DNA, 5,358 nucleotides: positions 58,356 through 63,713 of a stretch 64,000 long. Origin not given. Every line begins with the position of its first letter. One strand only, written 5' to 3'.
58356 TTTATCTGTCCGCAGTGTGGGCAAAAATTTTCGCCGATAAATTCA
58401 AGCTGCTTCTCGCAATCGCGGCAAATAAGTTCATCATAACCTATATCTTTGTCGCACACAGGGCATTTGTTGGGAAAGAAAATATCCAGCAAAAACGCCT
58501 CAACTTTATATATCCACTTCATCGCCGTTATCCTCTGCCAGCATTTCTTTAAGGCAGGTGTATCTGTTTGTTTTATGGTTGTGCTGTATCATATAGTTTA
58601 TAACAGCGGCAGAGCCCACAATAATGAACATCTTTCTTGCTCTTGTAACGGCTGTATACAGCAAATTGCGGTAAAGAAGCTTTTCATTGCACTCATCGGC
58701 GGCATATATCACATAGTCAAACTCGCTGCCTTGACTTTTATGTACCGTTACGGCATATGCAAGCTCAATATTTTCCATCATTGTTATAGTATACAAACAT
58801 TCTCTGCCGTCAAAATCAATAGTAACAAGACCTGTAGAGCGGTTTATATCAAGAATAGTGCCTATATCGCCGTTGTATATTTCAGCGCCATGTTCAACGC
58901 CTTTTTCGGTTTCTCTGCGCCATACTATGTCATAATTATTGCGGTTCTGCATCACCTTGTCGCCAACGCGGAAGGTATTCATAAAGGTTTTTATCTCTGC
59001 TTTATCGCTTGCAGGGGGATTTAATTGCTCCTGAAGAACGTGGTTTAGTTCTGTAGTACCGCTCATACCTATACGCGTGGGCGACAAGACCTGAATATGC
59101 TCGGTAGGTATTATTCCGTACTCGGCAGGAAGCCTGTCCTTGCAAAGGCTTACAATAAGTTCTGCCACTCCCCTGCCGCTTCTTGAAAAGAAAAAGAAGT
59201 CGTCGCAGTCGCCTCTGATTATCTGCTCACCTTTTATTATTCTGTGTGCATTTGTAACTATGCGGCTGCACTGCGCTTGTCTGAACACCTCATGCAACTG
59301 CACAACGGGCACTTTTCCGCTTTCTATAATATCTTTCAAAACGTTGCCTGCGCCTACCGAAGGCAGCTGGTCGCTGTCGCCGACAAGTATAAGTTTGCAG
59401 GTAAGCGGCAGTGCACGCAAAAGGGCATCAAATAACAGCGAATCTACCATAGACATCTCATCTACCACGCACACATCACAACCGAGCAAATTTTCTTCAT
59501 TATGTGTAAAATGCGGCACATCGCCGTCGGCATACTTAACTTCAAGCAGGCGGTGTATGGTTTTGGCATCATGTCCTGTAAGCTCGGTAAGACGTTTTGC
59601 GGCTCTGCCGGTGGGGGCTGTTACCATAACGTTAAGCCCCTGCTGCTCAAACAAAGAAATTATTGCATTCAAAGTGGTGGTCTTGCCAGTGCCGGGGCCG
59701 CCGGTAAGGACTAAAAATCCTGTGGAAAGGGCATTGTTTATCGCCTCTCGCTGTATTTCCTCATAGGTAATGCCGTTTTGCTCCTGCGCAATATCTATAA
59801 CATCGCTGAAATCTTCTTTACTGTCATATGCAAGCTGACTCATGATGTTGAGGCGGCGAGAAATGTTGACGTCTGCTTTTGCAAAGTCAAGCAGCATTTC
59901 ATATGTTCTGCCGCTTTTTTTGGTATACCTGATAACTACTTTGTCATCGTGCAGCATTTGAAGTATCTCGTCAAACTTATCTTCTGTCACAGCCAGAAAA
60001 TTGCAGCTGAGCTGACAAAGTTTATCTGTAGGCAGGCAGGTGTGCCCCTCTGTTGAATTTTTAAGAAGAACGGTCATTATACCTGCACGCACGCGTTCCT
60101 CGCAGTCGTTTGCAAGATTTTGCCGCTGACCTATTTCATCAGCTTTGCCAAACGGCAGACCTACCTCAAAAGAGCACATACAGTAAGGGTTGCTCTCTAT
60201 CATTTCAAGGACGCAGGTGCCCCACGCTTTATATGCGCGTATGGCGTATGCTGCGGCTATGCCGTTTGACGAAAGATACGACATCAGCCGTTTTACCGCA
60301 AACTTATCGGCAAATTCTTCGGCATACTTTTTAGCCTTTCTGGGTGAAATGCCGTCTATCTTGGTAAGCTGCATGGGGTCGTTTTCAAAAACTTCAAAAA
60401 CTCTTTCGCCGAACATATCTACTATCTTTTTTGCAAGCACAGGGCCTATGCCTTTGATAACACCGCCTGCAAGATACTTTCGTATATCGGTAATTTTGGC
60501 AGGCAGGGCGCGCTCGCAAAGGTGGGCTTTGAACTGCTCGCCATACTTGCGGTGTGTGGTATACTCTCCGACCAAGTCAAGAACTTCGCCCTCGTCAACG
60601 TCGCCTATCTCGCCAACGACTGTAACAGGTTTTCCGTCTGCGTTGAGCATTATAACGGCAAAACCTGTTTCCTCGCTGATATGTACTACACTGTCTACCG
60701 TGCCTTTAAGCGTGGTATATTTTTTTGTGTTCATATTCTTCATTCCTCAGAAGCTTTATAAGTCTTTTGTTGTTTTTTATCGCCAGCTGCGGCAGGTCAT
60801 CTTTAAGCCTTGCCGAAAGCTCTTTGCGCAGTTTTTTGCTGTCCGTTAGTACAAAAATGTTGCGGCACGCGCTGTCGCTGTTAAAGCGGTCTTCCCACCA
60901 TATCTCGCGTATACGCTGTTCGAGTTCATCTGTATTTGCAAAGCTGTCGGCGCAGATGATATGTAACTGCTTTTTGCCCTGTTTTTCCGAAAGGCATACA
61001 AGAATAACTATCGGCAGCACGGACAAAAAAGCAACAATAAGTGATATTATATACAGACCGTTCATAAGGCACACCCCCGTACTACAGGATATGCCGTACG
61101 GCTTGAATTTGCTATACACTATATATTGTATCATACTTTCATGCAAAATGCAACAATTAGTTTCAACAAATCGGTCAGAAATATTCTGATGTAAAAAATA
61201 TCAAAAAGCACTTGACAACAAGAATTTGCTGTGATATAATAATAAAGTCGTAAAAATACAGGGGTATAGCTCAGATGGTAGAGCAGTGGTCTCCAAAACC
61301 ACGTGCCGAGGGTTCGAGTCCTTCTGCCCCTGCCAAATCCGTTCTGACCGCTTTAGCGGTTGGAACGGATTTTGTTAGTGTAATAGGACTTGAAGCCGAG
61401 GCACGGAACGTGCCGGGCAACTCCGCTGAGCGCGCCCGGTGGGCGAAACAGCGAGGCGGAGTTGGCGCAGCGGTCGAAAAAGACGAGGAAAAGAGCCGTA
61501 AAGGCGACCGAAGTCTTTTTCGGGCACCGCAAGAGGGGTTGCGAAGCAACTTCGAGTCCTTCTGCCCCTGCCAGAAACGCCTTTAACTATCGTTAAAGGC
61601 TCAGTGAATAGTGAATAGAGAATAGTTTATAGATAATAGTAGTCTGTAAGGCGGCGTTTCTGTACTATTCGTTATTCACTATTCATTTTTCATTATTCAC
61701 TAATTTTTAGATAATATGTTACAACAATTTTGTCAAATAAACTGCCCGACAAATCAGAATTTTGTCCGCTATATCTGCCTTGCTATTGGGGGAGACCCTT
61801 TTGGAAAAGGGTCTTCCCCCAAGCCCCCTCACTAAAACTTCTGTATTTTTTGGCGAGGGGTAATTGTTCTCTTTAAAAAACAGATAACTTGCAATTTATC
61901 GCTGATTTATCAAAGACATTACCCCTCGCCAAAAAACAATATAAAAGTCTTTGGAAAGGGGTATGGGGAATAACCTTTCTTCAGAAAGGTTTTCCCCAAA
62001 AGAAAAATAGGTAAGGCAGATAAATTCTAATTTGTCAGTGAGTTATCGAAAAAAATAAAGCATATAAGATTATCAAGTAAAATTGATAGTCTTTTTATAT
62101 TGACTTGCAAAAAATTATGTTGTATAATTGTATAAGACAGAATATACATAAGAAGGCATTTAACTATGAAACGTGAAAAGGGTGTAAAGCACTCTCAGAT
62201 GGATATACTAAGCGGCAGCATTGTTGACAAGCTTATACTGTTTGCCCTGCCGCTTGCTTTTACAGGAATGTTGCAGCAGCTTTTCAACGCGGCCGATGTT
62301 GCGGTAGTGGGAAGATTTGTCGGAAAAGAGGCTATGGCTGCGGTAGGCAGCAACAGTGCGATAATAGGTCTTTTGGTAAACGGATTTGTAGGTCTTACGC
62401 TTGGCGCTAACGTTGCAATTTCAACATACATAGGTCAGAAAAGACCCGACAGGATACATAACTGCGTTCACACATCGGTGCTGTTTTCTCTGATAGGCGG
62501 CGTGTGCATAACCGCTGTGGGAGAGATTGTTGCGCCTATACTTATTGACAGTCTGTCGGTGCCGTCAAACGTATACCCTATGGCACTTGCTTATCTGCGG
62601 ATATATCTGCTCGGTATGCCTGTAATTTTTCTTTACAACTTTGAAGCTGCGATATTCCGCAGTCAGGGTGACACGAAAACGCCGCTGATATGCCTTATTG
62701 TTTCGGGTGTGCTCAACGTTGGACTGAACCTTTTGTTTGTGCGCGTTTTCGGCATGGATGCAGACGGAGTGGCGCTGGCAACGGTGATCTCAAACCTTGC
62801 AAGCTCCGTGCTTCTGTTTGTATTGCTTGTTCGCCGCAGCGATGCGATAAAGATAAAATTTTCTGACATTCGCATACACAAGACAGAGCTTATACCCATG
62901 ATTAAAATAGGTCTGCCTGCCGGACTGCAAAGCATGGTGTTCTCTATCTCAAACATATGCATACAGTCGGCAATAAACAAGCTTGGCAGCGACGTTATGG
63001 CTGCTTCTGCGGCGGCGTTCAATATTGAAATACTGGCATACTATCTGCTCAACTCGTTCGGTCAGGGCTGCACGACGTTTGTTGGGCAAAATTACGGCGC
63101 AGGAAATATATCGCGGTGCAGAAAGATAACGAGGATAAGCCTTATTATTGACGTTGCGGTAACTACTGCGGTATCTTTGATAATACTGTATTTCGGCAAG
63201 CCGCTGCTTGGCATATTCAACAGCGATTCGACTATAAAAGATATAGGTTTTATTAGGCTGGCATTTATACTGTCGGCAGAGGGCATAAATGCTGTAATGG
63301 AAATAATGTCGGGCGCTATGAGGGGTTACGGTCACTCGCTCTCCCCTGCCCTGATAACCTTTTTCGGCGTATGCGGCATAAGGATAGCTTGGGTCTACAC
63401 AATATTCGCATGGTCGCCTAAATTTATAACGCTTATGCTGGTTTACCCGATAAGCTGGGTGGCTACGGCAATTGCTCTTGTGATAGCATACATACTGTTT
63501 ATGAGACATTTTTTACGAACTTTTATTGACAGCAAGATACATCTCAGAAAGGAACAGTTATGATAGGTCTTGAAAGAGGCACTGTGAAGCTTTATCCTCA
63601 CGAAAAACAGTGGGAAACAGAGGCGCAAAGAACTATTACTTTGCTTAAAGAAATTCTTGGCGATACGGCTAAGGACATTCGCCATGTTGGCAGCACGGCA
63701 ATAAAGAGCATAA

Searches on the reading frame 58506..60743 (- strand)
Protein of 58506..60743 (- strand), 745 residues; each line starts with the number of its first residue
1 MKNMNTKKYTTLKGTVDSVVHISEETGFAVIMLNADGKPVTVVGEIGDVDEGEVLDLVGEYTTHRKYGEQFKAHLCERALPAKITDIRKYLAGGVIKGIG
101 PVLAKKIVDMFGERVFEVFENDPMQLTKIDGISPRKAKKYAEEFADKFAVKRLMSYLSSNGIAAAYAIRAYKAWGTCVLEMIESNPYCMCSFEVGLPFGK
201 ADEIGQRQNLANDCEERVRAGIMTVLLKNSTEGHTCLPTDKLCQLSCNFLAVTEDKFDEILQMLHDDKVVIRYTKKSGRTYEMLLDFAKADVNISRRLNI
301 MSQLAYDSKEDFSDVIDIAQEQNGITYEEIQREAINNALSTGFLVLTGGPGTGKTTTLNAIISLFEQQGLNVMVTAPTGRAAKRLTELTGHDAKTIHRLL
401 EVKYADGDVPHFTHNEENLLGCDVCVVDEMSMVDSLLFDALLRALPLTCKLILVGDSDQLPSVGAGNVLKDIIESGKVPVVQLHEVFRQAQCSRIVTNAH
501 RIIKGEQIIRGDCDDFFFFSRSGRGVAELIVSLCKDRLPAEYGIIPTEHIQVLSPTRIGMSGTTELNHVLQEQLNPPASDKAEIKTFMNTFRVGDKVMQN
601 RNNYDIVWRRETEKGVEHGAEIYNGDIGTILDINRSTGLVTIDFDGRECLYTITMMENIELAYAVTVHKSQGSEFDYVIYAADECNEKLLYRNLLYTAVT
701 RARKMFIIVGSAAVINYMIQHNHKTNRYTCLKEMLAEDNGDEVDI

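Call 73: search_protein_families(library=pfam, proteins=[window:58506-60743:-], max_evalue=0.00001)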
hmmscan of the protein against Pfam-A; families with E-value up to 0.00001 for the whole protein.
window:58506-60743:- (745 aa): 11 families
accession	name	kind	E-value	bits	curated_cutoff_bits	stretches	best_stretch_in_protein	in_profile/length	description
PF13604.12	AAA_30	-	2.2e-42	145.4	27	1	327-507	2-173/191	AAA domain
PF13245.12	AAA_19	-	7.2e-42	143.2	25.1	1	331-464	1-133/134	AAA domain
PF14490.11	HHH_RecD2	-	3.9e-29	100.8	27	1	147-236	2-92/92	ATP-dependent RecD2 DNA helicase HHH domain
PF18335.7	SH3_13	-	5.5e-22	77.8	41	1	566-644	1-65/65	ATP-dependent RecD-like DNA helicase SH3 domain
PF23139.1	OB_YrrC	-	1.5e-18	66.9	27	1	11-81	3-76/76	ATP-dependent DNA helicase YrrC, OB-fold domain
PF13538.12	UvrD_C_2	-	2.9e-17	62.7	27.4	1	661-708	1-51/52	UvrD-like helicase C-terminal domain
PF01443.25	Viral_helicase1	-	9.5e-12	45.6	21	0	660-709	178-227/228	Viral superfamily 1 RNA helicase core domain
PF05970.20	PIF1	-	1.2e-11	45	25.9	1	319-501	3-201/223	PIF1-like helicase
PF13086.12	AAA_11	-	7e-10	39.5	27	0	328-387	3-70/257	AAA domain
PF14520.12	HHH_5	-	4.2e-07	30.8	27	0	96-139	7-50/57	Helix-hairpin-helix domain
PF05127.21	NAT10_TcmA_helicase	-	2.1e-06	28.1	22.7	1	345-444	1-112/176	RNA cytidine acetyltransferase NAT10/TcmA, helicase domain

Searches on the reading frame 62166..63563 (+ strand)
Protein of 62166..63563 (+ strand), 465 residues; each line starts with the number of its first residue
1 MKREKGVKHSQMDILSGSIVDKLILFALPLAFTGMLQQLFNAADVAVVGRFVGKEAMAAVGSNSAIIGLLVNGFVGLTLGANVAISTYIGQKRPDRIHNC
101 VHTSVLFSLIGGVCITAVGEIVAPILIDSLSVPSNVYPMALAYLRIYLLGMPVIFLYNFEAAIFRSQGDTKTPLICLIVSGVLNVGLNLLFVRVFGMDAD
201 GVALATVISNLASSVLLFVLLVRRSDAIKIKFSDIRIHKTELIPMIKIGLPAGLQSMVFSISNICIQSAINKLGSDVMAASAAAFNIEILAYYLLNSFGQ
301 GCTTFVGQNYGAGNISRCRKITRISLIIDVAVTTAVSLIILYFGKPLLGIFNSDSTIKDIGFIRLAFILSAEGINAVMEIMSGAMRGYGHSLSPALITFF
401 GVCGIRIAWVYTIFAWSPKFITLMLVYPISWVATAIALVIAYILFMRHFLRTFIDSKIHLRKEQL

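Call 73: search_protein_families(library=pfam, proteins=[window:62166-63563:+], max_evalue=0.00001)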
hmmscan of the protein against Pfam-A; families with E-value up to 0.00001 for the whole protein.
window:62166-63563:+ (465 aa): 2 families
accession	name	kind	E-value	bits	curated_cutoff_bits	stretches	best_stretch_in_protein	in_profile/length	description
PF01554.23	MatE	-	6e-49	166.3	24.9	2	29-189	1-160/161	MatE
PF03023.19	MurJ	-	5e-10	39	27.4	1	31-239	206-417/451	Lipid II flippase MurJ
